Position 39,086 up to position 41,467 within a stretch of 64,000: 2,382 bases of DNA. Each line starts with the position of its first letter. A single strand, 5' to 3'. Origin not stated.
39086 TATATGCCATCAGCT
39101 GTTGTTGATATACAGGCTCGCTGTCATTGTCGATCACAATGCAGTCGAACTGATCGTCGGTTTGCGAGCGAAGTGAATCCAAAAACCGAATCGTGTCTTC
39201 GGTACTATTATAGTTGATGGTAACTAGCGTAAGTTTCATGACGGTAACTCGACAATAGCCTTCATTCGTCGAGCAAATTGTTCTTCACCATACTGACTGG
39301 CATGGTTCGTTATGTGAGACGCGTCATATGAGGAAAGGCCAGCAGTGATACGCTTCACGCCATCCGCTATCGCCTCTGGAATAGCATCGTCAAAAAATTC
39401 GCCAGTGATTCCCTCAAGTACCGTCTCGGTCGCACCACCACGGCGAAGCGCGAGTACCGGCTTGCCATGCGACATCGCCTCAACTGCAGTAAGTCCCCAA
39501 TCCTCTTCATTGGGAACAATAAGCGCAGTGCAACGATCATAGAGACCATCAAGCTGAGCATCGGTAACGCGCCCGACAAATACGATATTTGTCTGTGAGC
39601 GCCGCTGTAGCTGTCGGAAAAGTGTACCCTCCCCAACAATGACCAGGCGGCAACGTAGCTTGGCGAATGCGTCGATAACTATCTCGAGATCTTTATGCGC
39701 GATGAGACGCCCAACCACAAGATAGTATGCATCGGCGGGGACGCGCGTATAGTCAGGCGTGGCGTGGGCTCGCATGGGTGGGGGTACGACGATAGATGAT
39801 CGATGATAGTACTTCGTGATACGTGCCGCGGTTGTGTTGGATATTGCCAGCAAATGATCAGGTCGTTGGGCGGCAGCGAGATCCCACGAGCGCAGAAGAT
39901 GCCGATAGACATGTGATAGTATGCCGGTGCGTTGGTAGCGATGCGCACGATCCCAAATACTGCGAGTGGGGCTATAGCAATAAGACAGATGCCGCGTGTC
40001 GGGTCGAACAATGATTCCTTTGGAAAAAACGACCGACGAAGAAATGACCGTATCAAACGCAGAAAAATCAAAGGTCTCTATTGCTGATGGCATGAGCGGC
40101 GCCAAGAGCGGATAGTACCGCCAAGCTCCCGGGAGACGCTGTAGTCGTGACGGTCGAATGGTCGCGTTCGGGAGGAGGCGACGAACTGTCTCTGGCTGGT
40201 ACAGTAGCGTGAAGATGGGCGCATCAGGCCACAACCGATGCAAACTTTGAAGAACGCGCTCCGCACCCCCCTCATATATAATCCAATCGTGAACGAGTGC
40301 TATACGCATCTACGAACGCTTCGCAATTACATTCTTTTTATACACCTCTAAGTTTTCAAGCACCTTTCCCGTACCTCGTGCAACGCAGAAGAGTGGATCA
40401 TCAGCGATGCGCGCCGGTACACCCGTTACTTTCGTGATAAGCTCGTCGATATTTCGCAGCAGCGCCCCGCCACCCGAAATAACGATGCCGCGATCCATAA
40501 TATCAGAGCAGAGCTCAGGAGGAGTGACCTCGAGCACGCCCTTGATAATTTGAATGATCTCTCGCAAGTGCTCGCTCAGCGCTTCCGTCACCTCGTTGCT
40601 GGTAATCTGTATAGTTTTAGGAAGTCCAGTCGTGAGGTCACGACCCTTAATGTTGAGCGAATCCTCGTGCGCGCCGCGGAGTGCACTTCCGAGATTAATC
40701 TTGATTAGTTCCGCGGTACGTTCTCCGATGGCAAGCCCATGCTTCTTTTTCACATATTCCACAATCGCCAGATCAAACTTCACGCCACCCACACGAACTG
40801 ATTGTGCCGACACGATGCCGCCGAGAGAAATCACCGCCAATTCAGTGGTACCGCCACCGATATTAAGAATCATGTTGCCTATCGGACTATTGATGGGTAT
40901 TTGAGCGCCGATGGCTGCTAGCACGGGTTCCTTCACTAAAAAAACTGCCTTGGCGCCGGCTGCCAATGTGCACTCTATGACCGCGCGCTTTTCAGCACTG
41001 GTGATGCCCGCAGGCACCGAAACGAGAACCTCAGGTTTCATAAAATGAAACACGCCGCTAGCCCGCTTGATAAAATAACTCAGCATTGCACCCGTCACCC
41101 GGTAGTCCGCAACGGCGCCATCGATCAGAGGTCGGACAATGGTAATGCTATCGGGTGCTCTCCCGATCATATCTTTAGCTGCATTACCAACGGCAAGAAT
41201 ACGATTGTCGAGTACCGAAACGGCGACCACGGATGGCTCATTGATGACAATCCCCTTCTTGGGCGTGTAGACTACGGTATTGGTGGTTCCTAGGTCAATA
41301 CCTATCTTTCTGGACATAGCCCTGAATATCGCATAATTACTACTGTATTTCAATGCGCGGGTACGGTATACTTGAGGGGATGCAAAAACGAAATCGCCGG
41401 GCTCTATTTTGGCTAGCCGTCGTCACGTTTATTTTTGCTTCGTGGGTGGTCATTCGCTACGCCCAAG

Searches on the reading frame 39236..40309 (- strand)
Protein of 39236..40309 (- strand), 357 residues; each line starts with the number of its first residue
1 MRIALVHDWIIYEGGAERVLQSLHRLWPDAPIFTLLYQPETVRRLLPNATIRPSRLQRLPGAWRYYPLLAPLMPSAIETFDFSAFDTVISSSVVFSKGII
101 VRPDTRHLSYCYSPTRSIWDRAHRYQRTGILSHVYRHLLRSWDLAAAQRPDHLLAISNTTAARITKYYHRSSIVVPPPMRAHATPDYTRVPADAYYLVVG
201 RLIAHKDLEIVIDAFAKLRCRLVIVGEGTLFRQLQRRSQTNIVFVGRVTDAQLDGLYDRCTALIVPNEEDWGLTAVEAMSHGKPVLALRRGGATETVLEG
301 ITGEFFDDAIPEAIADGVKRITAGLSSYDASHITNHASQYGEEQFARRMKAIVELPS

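Call 98: search_protein_families(library=pfam, proteins=[window:39236-40309:-], max_evalue=0.00001)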
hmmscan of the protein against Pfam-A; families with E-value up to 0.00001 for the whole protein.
window:39236-40309:- (357 aa): 2 families
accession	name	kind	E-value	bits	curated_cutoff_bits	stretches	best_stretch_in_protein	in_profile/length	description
PF00534.26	Glycos_transf_1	-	3.9e-24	85.5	26.4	1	193-321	15-155/172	Glycosyl transferases group 1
PF13692.12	Glyco_trans_1_4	-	1.9e-21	77.3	27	1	196-321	4-139/142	Glycosyl transferases group 1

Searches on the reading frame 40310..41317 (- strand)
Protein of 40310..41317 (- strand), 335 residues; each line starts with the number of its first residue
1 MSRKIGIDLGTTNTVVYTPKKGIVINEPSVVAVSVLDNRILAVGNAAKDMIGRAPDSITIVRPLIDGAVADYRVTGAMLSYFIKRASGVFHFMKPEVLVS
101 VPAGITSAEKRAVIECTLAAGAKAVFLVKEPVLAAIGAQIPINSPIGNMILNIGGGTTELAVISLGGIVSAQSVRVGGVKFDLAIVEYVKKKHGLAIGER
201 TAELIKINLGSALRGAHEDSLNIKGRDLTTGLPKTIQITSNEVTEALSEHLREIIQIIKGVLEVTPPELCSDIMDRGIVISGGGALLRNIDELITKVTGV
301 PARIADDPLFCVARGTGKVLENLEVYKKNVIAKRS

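Call 98: search_protein_families(library=pfam, proteins=[window:40310-41317:-], max_evalue=0.00001)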
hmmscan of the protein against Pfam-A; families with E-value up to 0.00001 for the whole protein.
window:40310-41317:- (335 aa): 3 families
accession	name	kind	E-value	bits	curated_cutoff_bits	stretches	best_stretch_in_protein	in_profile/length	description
PF06723.19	MreB_Mbl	-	8.5e-130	432.8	27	1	3-326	2-325/327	MreB/Mbl protein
PF14450.12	FtsA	-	1.3e-11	45.4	31.8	1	150-308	2-120/127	Cell division protein FtsA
PF00012.26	HSP70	-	2.3e-08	33.2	20.6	1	73-315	112-367/599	Hsp70 protein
